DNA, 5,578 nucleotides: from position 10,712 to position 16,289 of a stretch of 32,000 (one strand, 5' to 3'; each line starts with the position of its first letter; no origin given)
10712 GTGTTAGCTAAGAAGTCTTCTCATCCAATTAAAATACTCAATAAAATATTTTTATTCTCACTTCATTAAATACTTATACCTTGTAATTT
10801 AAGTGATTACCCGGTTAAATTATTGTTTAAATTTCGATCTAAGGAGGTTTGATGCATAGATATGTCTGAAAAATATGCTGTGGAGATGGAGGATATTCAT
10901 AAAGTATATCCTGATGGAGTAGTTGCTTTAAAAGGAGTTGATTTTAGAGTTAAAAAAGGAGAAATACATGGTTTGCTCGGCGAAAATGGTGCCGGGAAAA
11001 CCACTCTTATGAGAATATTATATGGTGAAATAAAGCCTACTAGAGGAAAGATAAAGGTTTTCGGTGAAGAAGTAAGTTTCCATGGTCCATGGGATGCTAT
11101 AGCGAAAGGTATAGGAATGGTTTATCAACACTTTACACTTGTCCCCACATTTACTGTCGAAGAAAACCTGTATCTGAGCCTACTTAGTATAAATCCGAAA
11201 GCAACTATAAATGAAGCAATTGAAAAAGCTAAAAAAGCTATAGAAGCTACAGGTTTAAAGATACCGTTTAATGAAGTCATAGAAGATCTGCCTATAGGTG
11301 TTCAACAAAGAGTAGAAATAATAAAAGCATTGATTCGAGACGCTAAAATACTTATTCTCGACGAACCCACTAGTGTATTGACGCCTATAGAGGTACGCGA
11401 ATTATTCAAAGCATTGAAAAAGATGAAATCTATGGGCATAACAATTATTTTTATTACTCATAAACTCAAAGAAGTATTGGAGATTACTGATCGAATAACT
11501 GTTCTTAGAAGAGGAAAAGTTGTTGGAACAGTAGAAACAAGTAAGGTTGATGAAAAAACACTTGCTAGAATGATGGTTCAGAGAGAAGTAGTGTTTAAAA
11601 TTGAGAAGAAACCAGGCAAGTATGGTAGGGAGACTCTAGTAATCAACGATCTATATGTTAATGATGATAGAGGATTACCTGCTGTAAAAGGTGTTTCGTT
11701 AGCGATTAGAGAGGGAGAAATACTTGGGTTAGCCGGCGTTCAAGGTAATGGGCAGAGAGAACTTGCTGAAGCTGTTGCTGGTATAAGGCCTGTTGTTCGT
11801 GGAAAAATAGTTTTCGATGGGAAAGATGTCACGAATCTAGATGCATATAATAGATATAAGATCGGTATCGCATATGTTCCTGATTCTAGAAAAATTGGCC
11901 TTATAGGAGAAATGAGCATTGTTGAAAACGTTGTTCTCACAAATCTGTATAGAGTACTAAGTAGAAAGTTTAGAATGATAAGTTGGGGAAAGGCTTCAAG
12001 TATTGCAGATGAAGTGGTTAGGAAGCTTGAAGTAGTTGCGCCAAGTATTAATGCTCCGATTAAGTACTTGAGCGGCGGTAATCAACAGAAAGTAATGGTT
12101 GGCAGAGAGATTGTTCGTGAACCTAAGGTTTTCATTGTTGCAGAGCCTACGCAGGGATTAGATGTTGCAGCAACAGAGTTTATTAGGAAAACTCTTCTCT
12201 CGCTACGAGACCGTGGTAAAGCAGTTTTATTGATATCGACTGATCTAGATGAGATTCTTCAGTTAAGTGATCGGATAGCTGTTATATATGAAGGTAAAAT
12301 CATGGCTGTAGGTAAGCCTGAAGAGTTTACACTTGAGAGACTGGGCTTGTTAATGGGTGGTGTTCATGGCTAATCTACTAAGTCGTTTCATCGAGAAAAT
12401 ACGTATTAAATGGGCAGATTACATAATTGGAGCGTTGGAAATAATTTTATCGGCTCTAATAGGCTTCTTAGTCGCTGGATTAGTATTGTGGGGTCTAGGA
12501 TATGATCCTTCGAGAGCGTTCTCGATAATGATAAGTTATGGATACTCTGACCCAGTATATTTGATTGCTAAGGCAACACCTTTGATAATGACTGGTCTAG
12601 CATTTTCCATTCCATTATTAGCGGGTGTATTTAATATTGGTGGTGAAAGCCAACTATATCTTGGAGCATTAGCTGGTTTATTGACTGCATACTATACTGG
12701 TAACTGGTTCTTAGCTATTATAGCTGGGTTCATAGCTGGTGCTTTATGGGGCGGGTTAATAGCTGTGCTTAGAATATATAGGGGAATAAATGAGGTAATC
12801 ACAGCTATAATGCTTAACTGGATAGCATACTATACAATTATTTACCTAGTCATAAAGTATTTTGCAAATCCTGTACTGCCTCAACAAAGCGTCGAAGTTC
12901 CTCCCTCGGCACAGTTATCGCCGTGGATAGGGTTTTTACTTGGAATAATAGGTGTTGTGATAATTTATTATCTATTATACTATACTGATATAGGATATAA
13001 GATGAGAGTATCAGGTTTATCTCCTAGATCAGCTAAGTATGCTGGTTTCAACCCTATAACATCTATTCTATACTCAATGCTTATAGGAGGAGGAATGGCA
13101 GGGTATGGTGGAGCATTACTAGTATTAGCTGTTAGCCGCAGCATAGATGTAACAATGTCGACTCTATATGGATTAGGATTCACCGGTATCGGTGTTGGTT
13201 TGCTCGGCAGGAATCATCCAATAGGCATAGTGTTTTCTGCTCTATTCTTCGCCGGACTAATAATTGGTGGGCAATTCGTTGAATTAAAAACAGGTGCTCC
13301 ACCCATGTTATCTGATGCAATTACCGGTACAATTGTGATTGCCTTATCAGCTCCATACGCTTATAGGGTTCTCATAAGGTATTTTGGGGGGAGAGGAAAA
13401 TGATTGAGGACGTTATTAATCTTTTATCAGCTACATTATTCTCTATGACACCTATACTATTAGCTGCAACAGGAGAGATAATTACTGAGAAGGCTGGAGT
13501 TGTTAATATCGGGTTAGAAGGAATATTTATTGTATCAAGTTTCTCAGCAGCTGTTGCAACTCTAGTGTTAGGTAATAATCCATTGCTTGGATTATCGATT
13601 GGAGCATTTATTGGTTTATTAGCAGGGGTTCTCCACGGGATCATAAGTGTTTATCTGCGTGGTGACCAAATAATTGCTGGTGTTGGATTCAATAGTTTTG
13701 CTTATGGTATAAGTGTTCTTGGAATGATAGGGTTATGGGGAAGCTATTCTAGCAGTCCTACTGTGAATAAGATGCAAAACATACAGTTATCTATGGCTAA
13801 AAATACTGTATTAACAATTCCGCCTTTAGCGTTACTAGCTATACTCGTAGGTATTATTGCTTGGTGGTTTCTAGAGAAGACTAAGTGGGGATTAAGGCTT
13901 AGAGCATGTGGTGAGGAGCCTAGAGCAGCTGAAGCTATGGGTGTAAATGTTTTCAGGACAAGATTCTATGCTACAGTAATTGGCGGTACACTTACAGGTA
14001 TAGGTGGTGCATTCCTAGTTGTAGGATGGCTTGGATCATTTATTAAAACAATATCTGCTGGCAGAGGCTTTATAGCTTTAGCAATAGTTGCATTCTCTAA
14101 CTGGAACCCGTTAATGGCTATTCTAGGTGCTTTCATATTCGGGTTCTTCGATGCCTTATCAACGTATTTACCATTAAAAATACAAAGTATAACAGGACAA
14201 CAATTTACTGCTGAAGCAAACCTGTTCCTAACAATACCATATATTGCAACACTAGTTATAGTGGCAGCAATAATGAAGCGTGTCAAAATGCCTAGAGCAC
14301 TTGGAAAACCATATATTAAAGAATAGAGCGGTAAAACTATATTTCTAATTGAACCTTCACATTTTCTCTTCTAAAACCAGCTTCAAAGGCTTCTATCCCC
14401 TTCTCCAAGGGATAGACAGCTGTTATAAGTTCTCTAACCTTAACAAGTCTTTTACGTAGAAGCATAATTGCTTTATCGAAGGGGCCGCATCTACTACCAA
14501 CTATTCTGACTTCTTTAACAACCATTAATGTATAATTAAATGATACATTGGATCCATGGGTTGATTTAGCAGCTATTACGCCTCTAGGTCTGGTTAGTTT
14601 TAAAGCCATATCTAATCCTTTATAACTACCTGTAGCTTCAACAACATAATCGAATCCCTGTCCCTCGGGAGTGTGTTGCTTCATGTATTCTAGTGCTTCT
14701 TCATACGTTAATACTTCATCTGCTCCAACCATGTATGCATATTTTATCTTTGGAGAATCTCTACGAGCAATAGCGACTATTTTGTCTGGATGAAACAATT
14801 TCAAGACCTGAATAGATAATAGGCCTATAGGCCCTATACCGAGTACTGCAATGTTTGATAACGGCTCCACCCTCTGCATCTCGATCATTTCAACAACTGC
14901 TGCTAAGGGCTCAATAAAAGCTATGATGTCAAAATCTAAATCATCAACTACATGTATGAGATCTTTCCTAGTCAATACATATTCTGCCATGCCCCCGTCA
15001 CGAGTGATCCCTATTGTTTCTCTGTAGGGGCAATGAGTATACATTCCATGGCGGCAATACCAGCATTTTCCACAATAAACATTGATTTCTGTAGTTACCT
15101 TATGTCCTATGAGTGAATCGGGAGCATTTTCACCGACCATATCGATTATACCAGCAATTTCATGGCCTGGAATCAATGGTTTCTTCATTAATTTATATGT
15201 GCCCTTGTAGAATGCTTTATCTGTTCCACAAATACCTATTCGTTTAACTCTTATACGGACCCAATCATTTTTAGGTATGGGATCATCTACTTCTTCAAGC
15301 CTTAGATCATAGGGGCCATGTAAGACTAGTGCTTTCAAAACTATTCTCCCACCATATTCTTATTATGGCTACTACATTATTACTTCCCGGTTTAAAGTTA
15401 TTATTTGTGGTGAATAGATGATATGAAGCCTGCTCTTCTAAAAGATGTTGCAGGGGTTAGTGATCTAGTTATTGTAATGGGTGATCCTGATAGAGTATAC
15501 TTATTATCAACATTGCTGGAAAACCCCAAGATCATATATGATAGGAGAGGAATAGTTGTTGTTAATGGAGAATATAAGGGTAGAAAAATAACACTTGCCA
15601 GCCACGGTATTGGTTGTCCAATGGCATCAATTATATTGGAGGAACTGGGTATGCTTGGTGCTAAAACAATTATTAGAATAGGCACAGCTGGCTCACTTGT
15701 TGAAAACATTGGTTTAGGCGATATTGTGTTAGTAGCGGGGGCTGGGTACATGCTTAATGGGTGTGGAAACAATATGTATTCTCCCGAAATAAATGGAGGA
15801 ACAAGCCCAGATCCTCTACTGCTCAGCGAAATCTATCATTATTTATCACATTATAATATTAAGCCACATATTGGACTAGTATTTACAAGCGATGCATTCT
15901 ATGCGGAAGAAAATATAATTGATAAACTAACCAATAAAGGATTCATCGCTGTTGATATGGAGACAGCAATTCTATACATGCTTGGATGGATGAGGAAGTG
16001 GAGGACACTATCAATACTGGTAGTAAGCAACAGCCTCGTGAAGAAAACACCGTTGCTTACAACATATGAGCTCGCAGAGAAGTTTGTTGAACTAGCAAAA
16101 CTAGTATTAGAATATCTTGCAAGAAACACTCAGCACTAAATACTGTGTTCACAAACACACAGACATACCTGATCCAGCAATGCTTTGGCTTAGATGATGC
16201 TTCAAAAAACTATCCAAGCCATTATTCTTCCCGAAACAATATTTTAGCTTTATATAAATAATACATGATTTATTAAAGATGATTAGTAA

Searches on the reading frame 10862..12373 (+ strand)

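Call 42: search_protein_families(library=pfam, proteins=[window:10862-12373:+], max_evalue=0.0001)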
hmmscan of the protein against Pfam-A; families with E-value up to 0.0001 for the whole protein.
window:10862-12373:+ (503 aa): 2 families
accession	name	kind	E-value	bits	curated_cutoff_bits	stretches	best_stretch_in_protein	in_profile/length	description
PF00005.33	ABC_tran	-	1.3e-51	175.3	25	2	23-171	1-137/137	ABC transporter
PF13304.12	AAA_21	-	3.1e-08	34.5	27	0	142-200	237-298/304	AAA domain, putative AbiEii toxin, Type IV TA system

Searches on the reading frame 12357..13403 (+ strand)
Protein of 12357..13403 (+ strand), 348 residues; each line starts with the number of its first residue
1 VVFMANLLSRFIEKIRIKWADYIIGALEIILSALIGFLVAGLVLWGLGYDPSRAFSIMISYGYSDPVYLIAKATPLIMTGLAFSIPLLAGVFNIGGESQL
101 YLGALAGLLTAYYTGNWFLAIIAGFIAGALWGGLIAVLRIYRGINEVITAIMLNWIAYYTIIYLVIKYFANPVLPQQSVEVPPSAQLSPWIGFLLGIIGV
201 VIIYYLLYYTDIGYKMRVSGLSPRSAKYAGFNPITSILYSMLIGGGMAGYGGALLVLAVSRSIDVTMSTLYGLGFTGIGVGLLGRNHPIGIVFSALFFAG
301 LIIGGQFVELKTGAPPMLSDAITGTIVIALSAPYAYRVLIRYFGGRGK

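Call 42: search_protein_families(library=pfam, proteins=[window:12357-13403:+], max_evalue=0.0001)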
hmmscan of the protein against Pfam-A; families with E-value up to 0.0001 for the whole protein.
window:12357-13403:+ (348 aa): 1 family
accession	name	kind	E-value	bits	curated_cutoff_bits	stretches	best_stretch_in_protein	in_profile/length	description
PF02653.21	BPD_transp_2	-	3.9e-36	125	26.8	1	67-329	3-267/269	Branched-chain amino acid transport system / permease component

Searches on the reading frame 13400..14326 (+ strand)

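Call 43: search_protein_families(library=pfam, proteins=[window:13400-14326:+], max_evalue=0.0001)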
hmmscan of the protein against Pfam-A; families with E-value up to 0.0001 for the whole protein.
window:13400-14326:+ (308 aa): 1 family
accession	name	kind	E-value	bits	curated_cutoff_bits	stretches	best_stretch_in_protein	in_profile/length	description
PF02653.21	BPD_transp_2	-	4.8e-39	134.6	26.8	1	10-259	3-252/269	Branched-chain amino acid transport system / permease component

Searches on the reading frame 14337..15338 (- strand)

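Call 43: search_protein_families(library=pfam, proteins=[window:14337-15338:-], max_evalue=0.0001)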
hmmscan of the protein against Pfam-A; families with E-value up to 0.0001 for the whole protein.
window:14337-15338:- (333 aa): 3 families
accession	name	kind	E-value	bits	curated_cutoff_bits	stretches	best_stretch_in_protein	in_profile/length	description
PF08240.17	ADH_N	-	8.1e-26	90.7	23.5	1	24-131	2-102/104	Alcohol dehydrogenase GroES-like domain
PF00107.32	ADH_zinc_N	-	1.8e-17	63.9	31.8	1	170-286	1-116/129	Zinc-binding dehydrogenase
PF16912.11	Glu_dehyd_C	-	1.1e-13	51.7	34.9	1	162-332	33-210/211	Glucose dehydrogenase C-terminus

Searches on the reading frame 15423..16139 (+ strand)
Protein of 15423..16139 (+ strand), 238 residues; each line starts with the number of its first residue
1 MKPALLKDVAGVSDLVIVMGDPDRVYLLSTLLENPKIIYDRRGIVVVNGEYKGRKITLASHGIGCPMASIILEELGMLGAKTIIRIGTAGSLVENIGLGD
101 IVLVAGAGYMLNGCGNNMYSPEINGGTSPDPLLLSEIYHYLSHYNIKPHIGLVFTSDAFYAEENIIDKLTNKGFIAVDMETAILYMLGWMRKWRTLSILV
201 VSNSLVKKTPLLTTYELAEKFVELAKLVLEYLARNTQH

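Call 43: search_protein_families(library=pfam, proteins=[window:15423-16139:+], max_evalue=0.0001)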
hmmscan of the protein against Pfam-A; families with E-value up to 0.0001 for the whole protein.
window:15423-16139:+ (238 aa): 1 family
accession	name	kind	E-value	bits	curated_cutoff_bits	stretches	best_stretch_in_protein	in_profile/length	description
PF01048.26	PNP_UDP_1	-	4.7e-33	115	25.1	1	15-226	2-221/233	Phosphorylase superfamily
